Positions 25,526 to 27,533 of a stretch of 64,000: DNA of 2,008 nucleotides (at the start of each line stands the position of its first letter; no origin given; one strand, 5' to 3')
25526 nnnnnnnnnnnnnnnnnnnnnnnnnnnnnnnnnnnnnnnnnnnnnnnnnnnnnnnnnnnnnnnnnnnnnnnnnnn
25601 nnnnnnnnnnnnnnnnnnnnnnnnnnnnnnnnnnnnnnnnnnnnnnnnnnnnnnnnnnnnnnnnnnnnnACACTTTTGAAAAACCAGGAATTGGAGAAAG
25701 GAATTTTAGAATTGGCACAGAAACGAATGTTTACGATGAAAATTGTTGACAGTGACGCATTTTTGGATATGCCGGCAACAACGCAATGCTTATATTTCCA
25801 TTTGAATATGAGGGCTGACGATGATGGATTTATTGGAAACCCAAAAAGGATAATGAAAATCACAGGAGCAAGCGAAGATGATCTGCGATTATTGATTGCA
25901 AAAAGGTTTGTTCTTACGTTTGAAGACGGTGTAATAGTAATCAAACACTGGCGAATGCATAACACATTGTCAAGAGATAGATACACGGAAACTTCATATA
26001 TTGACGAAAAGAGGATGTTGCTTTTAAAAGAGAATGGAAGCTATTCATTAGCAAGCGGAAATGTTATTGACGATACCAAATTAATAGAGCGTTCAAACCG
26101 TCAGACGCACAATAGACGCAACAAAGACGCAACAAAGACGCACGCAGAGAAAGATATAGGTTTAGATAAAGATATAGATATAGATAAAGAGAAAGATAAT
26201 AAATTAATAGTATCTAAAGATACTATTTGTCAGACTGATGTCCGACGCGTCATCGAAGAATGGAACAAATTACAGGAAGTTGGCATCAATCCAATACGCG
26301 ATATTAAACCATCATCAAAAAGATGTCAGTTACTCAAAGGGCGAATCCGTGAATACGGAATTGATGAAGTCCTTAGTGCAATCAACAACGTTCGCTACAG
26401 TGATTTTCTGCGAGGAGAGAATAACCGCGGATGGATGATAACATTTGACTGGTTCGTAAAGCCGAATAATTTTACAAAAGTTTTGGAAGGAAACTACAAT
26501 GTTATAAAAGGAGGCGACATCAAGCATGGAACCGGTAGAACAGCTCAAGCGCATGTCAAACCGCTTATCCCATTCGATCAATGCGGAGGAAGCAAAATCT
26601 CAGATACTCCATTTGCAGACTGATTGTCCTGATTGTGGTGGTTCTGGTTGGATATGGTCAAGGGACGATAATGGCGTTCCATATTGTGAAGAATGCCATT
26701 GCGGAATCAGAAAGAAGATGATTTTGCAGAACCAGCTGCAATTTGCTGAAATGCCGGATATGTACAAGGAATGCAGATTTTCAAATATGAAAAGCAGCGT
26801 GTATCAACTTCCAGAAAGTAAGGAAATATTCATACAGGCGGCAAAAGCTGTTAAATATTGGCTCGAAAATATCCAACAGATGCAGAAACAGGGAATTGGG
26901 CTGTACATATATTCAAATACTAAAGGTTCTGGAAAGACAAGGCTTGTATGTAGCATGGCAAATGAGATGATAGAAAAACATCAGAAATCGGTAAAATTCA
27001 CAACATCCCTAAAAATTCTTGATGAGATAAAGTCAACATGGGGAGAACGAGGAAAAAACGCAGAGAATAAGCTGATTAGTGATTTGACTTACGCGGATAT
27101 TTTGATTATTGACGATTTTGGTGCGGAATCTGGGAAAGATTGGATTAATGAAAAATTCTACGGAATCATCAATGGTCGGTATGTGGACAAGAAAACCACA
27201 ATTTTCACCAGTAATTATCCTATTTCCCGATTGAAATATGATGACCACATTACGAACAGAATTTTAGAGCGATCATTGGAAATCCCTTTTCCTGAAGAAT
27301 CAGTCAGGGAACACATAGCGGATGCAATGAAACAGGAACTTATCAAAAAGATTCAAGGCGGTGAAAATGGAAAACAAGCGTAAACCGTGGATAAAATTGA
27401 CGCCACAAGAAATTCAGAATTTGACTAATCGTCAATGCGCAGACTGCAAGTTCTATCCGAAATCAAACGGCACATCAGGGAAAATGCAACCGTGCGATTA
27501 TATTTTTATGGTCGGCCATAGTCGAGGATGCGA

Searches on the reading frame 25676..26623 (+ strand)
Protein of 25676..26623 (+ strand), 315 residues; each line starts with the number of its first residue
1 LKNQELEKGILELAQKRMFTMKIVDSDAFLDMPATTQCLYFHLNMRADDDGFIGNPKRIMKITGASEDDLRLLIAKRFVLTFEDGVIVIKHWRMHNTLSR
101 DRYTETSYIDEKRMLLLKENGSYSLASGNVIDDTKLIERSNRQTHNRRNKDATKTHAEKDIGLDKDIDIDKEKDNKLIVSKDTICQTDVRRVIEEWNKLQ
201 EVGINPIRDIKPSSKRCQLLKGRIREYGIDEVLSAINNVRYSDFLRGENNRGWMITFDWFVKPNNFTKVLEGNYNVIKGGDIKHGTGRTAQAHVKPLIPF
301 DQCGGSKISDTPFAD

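Call 19: search_protein_families(library=phrogs, proteins=[window:25676-26623:+], max_evalue=0.001)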
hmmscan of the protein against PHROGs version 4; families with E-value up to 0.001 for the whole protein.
window:25676-26623:+ (315 aa): 7 families
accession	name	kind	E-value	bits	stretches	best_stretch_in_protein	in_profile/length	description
phrog_8489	-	DNA, RNA and nucleotide metabolism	9.4e-61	207.5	1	13-177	1-172/296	DnaD-like helicase loader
phrog_5708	-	DNA, RNA and nucleotide metabolism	2.2e-60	205.9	1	13-205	1-193/263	DnaD-like helicase loader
phrog_10469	-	DNA, RNA and nucleotide metabolism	8.2e-53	180.7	1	14-279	2-277/305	DnaD-like helicase loader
phrog_1163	-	unknown function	2.1e-29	104.1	1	14-198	9-184/273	-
phrog_19658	-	DNA, RNA and nucleotide metabolism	1.8e-26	94.3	1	153-284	131-259/283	replication initiation protein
phrog_345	-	DNA, RNA and nucleotide metabolism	5.4e-19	70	1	31-275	44-290/297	replication initiation O-like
phrog_5810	-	DNA, RNA and nucleotide metabolism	3e-09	37.8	1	73-275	63-267/268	replication initiation protein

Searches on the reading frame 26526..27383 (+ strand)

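Call 19: search_protein_families(library=phrogs, proteins=[window:26526-27383:+], max_evalue=0.001)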
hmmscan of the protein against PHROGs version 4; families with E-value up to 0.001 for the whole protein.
window:26526-27383:+ (285 aa): 5 families
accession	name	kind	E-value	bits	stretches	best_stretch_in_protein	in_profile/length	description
phrog_50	-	DNA, RNA and nucleotide metabolism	3.3e-56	192.5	1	5-280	255-527/570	DnaC-like helicase loader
phrog_3277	-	DNA, RNA and nucleotide metabolism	3.5e-27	96.3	1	117-265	4-157/168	DnaC-like helicase loader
phrog_26922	-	DNA, RNA and nucleotide metabolism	2.9e-10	41.6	1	186-246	8-70/92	DnaC-like helicase loader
phrog_26606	-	unknown function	5.8e-07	29.8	1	100-153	106-161/323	-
phrog_15321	-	unknown function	4.1e-05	24.7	1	188-250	6-76/93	-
